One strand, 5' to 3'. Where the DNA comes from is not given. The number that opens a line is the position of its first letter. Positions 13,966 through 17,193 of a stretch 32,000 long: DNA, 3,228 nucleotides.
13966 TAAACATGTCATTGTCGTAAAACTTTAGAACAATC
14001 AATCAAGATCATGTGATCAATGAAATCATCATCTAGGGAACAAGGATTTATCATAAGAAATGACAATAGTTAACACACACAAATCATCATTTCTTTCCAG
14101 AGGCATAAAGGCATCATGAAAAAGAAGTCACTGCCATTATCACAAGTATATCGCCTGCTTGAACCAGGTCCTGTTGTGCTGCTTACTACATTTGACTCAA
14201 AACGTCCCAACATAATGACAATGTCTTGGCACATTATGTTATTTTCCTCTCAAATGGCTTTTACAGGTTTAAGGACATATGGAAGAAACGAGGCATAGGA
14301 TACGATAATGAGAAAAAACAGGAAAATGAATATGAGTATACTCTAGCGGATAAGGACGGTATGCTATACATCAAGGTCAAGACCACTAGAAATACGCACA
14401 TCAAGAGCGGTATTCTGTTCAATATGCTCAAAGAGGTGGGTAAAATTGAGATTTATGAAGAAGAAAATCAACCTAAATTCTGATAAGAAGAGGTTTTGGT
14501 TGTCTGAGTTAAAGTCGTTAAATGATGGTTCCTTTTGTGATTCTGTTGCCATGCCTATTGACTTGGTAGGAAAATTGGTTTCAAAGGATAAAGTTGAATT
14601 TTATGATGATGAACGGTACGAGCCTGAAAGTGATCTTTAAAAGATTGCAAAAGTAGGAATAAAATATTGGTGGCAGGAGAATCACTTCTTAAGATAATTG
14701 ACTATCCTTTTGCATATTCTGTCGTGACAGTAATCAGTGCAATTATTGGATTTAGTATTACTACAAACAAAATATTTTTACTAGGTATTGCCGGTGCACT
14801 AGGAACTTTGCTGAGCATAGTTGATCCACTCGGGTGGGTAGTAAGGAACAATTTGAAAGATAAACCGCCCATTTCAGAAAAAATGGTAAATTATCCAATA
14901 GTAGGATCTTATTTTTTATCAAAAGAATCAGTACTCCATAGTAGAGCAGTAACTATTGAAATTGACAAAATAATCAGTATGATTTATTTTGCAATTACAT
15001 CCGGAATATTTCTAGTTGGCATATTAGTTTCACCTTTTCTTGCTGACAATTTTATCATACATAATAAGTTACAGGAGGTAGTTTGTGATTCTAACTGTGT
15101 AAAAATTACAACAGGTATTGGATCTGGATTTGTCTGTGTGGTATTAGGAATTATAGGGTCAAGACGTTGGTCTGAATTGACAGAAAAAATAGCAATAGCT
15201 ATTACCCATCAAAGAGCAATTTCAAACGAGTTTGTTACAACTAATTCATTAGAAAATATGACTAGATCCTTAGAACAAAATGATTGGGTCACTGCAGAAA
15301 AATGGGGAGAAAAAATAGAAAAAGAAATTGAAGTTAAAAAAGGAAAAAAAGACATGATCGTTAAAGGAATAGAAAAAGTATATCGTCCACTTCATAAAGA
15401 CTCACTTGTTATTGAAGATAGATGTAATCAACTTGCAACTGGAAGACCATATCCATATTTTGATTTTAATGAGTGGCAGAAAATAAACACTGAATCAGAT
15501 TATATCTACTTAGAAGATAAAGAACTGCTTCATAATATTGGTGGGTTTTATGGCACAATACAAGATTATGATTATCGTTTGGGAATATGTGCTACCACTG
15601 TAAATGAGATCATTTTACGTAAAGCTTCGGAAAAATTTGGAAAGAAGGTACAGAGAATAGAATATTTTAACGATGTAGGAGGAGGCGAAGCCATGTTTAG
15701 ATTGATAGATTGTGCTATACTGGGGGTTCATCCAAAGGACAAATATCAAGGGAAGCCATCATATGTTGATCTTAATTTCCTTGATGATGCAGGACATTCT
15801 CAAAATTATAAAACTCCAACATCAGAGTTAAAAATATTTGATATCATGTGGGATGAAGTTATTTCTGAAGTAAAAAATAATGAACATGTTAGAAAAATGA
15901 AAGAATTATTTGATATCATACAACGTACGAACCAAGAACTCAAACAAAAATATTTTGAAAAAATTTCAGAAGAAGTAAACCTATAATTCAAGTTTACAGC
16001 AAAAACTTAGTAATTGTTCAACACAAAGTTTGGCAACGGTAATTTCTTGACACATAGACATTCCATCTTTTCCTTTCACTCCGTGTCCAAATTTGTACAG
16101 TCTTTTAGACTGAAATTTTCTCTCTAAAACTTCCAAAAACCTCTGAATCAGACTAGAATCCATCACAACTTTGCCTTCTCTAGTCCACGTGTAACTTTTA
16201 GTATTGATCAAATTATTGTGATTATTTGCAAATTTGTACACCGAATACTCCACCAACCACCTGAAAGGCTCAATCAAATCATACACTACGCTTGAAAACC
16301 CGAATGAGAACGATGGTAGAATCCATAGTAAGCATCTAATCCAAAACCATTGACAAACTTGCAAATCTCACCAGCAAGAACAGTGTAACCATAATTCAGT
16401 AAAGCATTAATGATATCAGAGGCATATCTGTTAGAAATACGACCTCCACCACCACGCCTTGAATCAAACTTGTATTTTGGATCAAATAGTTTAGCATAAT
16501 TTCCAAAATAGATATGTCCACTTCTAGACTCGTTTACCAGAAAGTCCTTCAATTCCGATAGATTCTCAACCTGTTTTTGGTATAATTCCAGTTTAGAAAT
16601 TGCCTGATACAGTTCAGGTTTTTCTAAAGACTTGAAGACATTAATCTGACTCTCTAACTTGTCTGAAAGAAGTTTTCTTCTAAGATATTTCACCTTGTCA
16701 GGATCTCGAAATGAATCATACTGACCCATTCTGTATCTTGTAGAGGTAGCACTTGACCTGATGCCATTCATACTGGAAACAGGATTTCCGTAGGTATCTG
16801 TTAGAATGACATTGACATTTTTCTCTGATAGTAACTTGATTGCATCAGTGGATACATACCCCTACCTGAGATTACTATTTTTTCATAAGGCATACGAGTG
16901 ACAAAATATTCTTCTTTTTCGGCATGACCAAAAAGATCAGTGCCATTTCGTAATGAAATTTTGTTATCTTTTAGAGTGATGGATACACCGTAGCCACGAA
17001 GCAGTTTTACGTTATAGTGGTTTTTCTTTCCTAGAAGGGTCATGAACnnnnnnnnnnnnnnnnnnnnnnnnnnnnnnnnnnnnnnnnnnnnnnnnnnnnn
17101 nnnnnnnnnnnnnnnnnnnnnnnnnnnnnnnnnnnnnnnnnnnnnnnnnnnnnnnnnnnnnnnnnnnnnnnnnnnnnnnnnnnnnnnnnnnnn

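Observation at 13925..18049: Cas1-solo element without PolB or CRISPR, inserted at the aEF-2 stop codon, with a PD-(D/E)xK protein as Cas1 partner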

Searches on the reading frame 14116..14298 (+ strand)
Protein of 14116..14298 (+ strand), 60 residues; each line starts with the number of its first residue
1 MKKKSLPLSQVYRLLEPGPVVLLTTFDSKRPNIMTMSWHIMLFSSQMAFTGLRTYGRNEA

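Call 9: search_protein_families(library=pfam, proteins=[window:14116-14298:+], max_evalue=0.1)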
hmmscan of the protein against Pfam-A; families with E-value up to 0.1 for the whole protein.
window:14116-14298:+ (60 aa): 1 family
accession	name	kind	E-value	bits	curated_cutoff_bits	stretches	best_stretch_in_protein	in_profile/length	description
PF01613.24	Flavin_Reduct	-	0.0046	17.5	27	1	17-42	5-30/153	Flavin reductase like domain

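Call 10: search_protein_families(library=ncbifam, proteins=[window:14116-14298:+], max_evalue=0.1)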
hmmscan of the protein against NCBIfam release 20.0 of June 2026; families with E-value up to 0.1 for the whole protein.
window:14116-14298:+ (60 aa): 0 families

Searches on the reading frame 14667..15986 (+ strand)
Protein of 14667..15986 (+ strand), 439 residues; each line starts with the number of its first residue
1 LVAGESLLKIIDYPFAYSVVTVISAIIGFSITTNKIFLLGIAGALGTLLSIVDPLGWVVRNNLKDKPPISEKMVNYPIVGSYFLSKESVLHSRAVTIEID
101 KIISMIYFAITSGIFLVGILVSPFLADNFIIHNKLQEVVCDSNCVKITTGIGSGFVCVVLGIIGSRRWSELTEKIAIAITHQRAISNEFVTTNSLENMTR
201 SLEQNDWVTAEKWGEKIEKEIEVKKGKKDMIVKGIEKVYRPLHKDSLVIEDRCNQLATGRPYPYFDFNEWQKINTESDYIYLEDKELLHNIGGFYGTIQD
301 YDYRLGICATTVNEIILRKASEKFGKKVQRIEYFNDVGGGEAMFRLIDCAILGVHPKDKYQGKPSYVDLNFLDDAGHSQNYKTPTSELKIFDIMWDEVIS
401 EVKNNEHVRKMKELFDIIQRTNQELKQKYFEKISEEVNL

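Call 9: search_protein_families(library=pfam, proteins=[window:14667-15986:+], max_evalue=0.1)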
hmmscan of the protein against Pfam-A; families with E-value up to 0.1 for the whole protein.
window:14667-15986:+ (439 aa): 0 families

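Call 10: search_protein_families(library=ncbifam, proteins=[window:14667-15986:+], max_evalue=0.1)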
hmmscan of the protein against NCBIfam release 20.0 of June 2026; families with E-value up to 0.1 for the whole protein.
window:14667-15986:+ (439 aa): 0 families

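Call 48: search_protein_families(library=padloc, proteins=[window:14667-15986:+], max_evalue=0.1)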
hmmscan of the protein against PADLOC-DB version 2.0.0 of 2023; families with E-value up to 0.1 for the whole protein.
window:14667-15986:+ (439 aa): 0 families

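Call 49: search_protein_families(library=phrogs, proteins=[window:14667-15986:+], max_evalue=0.1)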
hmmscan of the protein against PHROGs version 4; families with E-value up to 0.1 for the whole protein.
window:14667-15986:+ (439 aa): 0 families

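Call 50: find_homologous_proteins(query=window:14667-15986:+)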
Query window:14667-15986:+ (439 aa): 6 proteins with E <= 0.001 among 8000 candidates.
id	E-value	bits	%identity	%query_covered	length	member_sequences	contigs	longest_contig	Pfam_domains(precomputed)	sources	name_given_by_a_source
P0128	4.4e-292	986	100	100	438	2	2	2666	-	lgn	-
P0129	1.0e-137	478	52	100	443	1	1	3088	-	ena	-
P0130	1.8e-131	457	54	97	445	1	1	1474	-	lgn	-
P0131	6.3e-90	320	39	97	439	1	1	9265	-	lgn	-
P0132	1.2e-86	309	37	99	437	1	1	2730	-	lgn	-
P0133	5.7e-84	300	38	97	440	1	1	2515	-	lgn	-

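Call 51: find_encoding_contigs(protein=P0131, flank=10000, max_places=3)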
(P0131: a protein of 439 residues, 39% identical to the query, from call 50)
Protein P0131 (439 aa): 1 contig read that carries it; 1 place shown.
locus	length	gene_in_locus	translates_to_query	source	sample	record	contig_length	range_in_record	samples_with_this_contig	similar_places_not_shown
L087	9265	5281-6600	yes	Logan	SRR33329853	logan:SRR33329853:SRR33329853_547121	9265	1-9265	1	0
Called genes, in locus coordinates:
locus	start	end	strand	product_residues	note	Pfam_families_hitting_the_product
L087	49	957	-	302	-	-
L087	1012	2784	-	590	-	PF03175:DNA_pol_B_2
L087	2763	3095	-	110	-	-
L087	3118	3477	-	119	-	-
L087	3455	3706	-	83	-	-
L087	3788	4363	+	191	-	-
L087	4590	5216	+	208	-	-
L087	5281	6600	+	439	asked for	-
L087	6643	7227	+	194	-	PF01582:TIR, PF13676:TIR_2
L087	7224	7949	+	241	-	-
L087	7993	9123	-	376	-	-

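Call 52: find_encoding_contigs(protein=P0129, flank=10000, max_places=3)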
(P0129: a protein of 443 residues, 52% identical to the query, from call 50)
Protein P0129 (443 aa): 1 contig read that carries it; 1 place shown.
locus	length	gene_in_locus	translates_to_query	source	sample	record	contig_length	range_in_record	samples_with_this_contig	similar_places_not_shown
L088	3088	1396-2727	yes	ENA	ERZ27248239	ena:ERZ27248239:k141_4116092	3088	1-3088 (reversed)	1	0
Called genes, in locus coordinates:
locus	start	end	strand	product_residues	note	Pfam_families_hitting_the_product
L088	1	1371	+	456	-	?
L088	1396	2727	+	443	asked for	-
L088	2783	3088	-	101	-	PF15956:DUF4760 (weak)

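Call 53: find_encoding_contigs(protein=P0128, flank=10000, max_places=3)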
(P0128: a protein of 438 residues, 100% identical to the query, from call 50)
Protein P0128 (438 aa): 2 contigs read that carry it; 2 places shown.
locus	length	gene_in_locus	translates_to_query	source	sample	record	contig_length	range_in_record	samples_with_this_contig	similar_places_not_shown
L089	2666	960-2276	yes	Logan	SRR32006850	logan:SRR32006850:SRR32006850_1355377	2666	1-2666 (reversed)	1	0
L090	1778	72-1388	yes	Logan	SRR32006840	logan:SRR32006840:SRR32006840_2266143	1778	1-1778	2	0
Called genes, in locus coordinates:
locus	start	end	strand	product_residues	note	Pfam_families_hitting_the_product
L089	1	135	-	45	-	PF00096:zf-C2H2 (weak)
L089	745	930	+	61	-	-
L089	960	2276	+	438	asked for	-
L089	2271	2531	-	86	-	-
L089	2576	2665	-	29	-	?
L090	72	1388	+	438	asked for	-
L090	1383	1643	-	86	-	-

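Call 55: search_protein_families(library=pfam, proteins=[L087:49-957:-, L087:7993-9123:-, L087:7224-7949:+, L087:6643-7227:+, L087:4590-5216:+, L087:3788-4363:+, L088:1-1371:+, L087:5281-6600:+], max_evalue=0.05)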
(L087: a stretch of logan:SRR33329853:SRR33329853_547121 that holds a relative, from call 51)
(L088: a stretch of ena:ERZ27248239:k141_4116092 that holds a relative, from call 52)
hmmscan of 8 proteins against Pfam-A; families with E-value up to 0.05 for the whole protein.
L087:49-957:- (302 aa): 0 families

L087:7993-9123:- (376 aa): 2 families
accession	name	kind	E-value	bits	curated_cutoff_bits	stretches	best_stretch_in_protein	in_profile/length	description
PF22073.2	Cep192_D4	-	0.027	15.1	35.5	0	104-146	53-95/112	Cep192 domain 4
PF24145.1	K1-lyase_N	-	0.036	14.6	27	0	75-109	10-44/72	K1 capsule-specific polysaccharide lyase, N-terminal domain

L087:7224-7949:+ (241 aa): 0 families

L087:6643-7227:+ (194 aa): 6 families
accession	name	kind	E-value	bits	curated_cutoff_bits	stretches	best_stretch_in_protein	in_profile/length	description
PF13676.11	TIR_2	-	6.3e-14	53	28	1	44-159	1-117/122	TIR domain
PF01582.25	TIR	-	4.7e-09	36.7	21.3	1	44-125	4-85/179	TIR domain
PF05014.21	Nuc_deoxyrib_tr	-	0.00024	21.7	28.8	1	50-134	9-100/117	Nucleoside 2-deoxyribosyltransferase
PF08937.16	ThsB_TIR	-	0.00082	20.2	21.2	1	45-130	1-93/100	Thoeris protein ThsB, TIR-like domain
PF10137.14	CAP12-PCTIR_TIR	-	0.0024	18.3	24.7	1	44-111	2-67/119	CAP12/Pycsar effector protein, TIR domain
PF11253.13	DUF3052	-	0.044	14.1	22.7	0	132-163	18-49/125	Protein of unknown function (DUF3052)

L087:4590-5216:+ (208 aa): 0 families

L087:3788-4363:+ (191 aa): 0 families

L088:1-1371:+ (456 aa): 1 family
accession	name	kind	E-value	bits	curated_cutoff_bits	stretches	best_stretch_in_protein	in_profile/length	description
PF03175.18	DNA_pol_B_2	-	3e-29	102.7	25.8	1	16-256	137-394/468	DNA polymerase type B, organellar and viral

L087:5281-6600:+ (439 aa): 1 family
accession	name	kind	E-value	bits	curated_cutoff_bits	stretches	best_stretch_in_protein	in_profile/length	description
PF07506.17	RepB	-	0.012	16.1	30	0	157-219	70-133/185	RepB plasmid partitioning protein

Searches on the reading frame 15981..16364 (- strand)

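Call 9: search_protein_families(library=pfam, proteins=[window:15981-16364:-], max_evalue=0.1)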
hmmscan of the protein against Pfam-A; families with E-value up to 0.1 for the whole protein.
window:15981-16364:- (127 aa): 2 families
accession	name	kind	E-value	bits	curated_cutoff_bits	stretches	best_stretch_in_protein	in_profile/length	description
PF01867.21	Cas_Cas1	-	0.0011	18.6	22.3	1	24-81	227-282/283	CRISPR associated protein Cas1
PF06937.16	EURL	-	0.015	15.2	24.7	1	50-125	199-271/283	EURL protein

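Call 10: search_protein_families(library=ncbifam, proteins=[window:15981-16364:-], max_evalue=0.1)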
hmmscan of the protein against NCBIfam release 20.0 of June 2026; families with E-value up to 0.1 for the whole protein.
window:15981-16364:- (127 aa): 5 families
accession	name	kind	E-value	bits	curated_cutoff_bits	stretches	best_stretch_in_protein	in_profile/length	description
TIGR03639.1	cas1_NMENI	exception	0.0043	16.4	120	1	27-51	214-238/278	type II CRISPR-associated endonuclease Cas1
TIGR04329.1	cas1_PREFRAN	exception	0.0045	16.1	300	1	24-58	228-260/317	type V CRISPR-associated endonuclease Cas1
TIGR00287.1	cas1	equivalog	0.01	14.9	71.7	1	23-91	230-296/327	CRISPR-associated endonuclease Cas1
NF049935.1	cas4g_cas1g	exception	0.033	12.7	560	1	21-86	442-505/546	CRISPR-associated endonuclease Cas4g/Cas1g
TIGR04093.1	cas1_CYANO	exception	0.044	12.7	385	1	18-104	227-312/334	type I-D CRISPR-associated endonuclease Cas1d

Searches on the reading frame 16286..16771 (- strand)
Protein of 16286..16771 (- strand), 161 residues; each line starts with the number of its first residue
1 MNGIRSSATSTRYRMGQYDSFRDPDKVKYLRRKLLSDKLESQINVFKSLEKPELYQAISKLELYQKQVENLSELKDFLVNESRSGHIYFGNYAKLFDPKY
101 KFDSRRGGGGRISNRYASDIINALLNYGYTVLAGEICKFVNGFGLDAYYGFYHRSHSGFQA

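Call 9: search_protein_families(library=pfam, proteins=[window:16286-16771:-], max_evalue=0.1)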
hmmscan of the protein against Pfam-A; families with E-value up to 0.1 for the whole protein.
window:16286-16771:- (161 aa): 1 family
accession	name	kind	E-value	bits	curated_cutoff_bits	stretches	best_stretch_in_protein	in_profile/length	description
PF01867.21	Cas_Cas1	-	1.3e-25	90.6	22.3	1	8-158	78-225/283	CRISPR associated protein Cas1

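Call 10: search_protein_families(library=ncbifam, proteins=[window:16286-16771:-], max_evalue=0.1)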
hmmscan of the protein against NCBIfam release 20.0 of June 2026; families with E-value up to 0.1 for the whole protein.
window:16286-16771:- (161 aa): 8 families
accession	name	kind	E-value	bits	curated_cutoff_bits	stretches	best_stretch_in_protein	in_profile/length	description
TIGR00287.1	cas1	equivalog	3.7e-23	82.1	71.7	1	6-158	78-229/327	CRISPR-associated endonuclease Cas1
NF049935.1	cas4g_cas1g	exception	4.2e-19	68.4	560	1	10-158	296-443/546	CRISPR-associated endonuclease Cas4g/Cas1g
TIGR04093.1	cas1_CYANO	exception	1.1e-15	57.4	385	1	11-158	87-231/334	type I-D CRISPR-associated endonuclease Cas1d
TIGR03983.1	cas1_MYXAN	equivalog_domain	2.5e-14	53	358.05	1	3-156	85-241/347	type I-MYXAN CRISPR-associated endonuclease Cas1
TIGR04329.1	cas1_PREFRAN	exception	1.1e-13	51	300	1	30-155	107-223/317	type V CRISPR-associated endonuclease Cas1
TIGR03640.1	cas1_DVULG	exception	2.8e-13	49.7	385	1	14-158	89-237/340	type I-C CRISPR-associated endonuclease Cas1c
TIGR03639.1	cas1_NMENI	exception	2.6e-08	33.5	120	1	32-156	104-207/278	type II CRISPR-associated endonuclease Cas1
TIGR03641.1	cas1_HMARI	exception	1.8e-06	27.5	304.1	1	7-155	78-218/324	type I-B CRISPR-associated endonuclease Cas1b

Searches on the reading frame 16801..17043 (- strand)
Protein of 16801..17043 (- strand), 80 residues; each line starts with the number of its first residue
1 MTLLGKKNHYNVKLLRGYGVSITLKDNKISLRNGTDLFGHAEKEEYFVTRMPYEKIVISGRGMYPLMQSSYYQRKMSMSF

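Call 9: search_protein_families(library=pfam, proteins=[window:16801-17043:-], max_evalue=0.1)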
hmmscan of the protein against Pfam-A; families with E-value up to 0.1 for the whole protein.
window:16801-17043:- (80 aa): 1 family
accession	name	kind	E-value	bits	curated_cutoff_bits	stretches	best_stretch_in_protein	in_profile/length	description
PF07073.17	ROF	-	0.099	13.2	27.6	0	15-52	15-52/80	Modulator of Rho-dependent transcription termination (ROF)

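Call 10: search_protein_families(library=ncbifam, proteins=[window:16801-17043:-], max_evalue=0.1)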
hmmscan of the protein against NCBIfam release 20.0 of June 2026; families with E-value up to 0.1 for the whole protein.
window:16801-17043:- (80 aa): 0 families
